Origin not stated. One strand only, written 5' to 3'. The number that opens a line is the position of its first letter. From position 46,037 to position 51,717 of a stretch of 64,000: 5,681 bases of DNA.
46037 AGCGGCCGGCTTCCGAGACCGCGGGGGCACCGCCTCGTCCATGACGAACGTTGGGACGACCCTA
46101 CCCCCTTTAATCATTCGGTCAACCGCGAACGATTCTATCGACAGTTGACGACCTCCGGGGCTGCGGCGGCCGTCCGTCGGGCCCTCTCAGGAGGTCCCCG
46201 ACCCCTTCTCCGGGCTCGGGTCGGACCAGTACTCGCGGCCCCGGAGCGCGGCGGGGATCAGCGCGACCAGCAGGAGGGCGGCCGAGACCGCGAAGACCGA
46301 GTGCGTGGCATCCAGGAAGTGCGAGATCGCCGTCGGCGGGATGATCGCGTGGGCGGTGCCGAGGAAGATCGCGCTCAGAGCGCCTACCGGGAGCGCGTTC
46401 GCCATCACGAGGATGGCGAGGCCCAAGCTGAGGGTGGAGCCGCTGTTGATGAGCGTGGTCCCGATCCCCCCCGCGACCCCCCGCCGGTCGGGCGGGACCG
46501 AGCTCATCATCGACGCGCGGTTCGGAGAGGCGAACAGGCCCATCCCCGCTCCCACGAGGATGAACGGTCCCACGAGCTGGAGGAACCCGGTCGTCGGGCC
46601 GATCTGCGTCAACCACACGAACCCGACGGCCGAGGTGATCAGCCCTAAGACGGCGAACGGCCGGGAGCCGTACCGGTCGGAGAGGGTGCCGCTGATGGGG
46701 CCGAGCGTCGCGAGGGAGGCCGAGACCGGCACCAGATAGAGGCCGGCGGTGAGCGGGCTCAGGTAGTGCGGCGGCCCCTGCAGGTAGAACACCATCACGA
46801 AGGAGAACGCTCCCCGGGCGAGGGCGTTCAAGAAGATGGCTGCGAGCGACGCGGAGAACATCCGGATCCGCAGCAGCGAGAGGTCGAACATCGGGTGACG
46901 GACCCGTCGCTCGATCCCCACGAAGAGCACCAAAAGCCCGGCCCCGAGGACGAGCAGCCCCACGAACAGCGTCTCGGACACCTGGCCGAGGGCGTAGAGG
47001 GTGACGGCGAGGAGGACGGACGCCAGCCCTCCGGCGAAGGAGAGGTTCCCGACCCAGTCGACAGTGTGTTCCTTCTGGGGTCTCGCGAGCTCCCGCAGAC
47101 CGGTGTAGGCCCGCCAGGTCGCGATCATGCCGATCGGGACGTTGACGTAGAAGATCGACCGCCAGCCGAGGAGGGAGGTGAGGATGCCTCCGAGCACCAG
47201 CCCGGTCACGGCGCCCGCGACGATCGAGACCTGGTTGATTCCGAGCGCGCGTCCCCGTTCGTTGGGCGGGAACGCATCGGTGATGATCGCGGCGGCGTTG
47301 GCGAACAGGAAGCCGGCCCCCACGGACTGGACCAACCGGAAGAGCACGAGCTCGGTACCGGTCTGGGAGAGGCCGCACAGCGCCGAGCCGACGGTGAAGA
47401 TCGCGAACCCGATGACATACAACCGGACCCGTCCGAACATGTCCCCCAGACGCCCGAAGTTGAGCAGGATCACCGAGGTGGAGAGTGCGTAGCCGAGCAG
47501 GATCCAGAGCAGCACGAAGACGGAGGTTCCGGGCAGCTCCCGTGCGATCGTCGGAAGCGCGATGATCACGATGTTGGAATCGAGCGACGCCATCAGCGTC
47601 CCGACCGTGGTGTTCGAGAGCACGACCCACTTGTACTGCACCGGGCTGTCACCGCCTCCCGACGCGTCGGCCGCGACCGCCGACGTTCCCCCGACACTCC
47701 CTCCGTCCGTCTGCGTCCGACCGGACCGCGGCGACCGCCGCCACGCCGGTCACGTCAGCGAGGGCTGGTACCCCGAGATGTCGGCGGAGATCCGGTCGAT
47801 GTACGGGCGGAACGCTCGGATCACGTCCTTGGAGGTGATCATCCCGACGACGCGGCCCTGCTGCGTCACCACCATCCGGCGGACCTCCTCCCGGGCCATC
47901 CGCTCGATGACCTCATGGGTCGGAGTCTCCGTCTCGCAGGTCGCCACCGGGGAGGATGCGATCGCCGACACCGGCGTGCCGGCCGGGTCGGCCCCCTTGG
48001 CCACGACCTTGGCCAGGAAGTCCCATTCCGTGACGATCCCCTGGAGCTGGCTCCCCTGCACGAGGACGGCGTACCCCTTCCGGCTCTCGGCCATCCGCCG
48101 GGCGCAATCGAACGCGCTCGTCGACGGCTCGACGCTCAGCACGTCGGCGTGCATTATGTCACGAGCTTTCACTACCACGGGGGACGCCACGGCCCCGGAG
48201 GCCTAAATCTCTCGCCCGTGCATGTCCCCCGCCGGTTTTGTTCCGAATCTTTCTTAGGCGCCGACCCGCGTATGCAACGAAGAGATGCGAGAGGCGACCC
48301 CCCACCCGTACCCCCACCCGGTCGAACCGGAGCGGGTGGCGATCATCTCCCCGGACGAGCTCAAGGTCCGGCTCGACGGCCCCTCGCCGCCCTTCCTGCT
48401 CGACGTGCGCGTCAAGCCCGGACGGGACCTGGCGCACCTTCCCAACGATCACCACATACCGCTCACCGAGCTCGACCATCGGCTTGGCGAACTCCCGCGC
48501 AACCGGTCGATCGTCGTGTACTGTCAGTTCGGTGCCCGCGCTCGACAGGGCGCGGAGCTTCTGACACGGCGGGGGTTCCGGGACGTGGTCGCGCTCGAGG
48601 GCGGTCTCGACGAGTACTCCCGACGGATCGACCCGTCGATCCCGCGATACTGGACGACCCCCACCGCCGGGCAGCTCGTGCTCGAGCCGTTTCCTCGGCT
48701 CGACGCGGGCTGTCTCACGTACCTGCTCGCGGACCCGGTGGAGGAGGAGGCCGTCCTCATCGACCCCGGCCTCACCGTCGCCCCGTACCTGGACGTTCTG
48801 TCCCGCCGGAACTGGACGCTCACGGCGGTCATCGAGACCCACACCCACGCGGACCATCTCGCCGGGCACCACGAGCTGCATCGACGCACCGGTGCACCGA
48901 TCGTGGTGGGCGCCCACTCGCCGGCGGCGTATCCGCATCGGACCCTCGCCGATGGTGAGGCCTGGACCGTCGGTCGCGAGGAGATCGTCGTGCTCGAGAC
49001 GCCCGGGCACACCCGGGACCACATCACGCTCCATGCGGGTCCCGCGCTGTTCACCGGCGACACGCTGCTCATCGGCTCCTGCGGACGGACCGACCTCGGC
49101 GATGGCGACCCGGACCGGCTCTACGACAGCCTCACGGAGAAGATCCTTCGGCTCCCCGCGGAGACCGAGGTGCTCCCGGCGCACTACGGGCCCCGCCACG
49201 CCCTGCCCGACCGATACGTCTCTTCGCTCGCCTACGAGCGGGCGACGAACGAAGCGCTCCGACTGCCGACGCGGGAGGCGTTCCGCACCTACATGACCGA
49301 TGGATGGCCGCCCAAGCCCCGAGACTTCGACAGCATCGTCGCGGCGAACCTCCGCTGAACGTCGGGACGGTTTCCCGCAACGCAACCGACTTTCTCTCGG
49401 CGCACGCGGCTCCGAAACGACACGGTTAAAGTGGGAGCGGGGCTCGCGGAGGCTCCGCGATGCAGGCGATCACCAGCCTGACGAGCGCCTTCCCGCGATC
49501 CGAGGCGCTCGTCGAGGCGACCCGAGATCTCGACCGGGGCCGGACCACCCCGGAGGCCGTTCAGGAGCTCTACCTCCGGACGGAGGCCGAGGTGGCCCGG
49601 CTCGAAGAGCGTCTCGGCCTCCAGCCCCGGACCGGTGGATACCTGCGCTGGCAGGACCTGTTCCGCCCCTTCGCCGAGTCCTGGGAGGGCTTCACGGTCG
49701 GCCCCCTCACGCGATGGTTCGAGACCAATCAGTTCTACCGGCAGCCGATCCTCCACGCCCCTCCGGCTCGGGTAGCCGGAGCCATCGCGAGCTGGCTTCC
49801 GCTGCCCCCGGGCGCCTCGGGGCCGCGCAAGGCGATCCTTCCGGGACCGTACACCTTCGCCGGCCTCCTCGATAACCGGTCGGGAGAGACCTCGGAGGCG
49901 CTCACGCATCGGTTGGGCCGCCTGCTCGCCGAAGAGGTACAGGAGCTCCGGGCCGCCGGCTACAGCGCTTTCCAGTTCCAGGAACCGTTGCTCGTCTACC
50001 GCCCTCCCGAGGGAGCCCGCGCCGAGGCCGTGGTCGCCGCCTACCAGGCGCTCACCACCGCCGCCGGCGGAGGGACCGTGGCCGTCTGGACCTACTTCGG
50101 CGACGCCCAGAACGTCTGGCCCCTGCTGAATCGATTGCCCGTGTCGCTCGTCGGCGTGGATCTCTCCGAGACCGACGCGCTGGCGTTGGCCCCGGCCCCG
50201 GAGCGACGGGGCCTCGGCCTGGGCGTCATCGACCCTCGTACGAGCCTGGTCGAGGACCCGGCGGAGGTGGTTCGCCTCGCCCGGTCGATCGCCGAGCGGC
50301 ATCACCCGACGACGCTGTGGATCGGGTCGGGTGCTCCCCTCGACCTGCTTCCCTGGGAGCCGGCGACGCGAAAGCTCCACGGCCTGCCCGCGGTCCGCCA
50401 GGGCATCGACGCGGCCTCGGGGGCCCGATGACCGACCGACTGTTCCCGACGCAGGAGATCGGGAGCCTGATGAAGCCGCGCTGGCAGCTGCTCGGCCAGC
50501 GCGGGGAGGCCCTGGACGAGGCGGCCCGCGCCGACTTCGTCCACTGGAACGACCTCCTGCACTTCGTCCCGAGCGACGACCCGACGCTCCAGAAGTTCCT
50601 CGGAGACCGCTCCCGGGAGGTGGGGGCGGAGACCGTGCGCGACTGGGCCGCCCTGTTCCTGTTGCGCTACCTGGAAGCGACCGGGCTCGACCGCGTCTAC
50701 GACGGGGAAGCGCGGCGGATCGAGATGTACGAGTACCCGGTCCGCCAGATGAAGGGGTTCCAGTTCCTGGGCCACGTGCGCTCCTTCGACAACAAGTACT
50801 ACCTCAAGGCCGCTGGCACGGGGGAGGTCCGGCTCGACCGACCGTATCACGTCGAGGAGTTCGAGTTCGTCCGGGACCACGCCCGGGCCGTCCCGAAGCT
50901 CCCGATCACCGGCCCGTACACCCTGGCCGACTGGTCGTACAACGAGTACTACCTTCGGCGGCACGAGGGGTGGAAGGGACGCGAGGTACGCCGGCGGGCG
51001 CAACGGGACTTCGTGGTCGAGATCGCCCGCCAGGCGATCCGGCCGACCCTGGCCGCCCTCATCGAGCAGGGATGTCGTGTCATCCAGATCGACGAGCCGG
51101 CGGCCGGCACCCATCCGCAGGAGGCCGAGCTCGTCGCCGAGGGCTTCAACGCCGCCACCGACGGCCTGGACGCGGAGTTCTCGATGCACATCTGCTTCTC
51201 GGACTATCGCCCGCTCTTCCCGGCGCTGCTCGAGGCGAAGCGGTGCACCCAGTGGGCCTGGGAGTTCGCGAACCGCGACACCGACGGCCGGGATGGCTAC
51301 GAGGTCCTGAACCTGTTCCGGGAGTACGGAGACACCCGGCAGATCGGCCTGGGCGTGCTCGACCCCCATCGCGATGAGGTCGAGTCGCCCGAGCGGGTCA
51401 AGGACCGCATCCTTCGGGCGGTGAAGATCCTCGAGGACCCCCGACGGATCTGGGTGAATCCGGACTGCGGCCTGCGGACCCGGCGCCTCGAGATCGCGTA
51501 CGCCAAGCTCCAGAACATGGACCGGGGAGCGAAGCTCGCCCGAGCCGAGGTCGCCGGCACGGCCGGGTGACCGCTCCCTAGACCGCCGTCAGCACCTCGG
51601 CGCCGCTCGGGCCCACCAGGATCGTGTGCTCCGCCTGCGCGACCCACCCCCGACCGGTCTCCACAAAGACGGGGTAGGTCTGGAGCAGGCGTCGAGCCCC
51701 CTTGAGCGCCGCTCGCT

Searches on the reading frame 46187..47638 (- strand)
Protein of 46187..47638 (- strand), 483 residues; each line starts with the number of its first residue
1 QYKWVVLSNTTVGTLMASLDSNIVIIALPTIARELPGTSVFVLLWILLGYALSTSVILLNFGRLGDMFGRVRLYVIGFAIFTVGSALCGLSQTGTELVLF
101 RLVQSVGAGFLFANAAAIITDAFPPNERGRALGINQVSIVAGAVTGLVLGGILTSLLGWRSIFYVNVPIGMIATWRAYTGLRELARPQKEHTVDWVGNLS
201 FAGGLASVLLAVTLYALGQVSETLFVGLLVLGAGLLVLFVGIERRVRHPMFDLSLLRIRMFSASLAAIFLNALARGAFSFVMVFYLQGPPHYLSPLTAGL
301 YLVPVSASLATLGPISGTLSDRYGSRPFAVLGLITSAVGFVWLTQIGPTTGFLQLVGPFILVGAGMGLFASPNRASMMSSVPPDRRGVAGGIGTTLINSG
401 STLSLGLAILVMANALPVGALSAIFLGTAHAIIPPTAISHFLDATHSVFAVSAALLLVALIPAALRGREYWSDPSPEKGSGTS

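Call 28: search_protein_families(library=pfam, proteins=[window:46187-47638:-], max_evalue=0.001)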
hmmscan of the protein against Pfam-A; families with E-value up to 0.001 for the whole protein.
window:46187-47638:- (483 aa): 2 families
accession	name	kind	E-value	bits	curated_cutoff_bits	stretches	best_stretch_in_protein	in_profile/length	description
PF07690.21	MFS_1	-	1.5e-55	189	33.4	2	12-403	3-345/347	Major Facilitator Superfamily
PF00083.30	Sugar_tr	-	3.9e-08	33.1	22.3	1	55-171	60-182/452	Sugar (and other) transporter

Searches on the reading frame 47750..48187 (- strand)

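Call 47: search_protein_families(library=pfam, proteins=[window:47750-48187:-], max_evalue=0.001)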
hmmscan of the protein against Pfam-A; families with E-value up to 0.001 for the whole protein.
window:47750-48187:- (145 aa): 1 family
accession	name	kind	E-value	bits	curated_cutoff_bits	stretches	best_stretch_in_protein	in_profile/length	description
PF00571.33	CBS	-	2.7e-24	85.7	24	2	73-126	1-55/57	CBS domain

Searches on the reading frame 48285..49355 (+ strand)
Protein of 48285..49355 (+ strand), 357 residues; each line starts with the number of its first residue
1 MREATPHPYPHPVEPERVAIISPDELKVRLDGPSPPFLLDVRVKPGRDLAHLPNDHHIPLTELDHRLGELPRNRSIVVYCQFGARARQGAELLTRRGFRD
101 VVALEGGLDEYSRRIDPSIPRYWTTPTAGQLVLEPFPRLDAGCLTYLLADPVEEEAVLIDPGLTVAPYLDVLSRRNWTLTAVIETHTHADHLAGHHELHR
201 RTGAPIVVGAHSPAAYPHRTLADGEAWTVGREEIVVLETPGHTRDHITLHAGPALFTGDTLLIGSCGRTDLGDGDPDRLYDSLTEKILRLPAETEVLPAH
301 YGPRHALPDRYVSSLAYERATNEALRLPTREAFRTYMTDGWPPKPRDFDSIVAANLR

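Call 28: search_protein_families(library=pfam, proteins=[window:48285-49355:+], max_evalue=0.001)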
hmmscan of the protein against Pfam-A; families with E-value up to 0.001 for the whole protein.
window:48285-49355:+ (357 aa): 3 families
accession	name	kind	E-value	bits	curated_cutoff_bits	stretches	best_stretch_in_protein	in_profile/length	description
PF00753.33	Lactamase_B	-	7.4e-20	72.2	22.7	1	143-300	6-196/196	Metallo-beta-lactamase superfamily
PF00581.25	Rhodanese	-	1.3e-14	54.9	22.2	1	22-112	1-100/102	Rhodanese-like domain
PF12706.13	Lactamase_B_2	-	9.2e-05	22.6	27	1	157-239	3-92/200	Beta-lactamase superfamily domain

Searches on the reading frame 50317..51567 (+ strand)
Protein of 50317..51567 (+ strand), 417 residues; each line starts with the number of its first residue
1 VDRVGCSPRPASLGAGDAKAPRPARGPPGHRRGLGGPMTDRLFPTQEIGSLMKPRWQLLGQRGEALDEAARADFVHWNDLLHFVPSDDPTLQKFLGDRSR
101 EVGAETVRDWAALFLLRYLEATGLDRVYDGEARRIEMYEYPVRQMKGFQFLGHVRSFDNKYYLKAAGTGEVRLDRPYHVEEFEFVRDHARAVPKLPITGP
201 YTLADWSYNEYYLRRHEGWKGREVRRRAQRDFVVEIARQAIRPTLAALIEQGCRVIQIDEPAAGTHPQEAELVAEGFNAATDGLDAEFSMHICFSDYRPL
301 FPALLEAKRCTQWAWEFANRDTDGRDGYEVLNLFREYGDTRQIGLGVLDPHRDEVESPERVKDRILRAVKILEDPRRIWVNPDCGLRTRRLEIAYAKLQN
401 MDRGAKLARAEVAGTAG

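Call 28: search_protein_families(library=pfam, proteins=[window:50317-51567:+], max_evalue=0.001)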
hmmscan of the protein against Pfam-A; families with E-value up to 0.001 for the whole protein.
window:50317-51567:+ (417 aa): 1 family
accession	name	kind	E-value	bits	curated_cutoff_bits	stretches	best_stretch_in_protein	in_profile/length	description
PF01717.24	Meth_synt_2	-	1.1e-30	107.5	21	1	117-406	45-323/324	Cobalamin-independent synthase, Catalytic domain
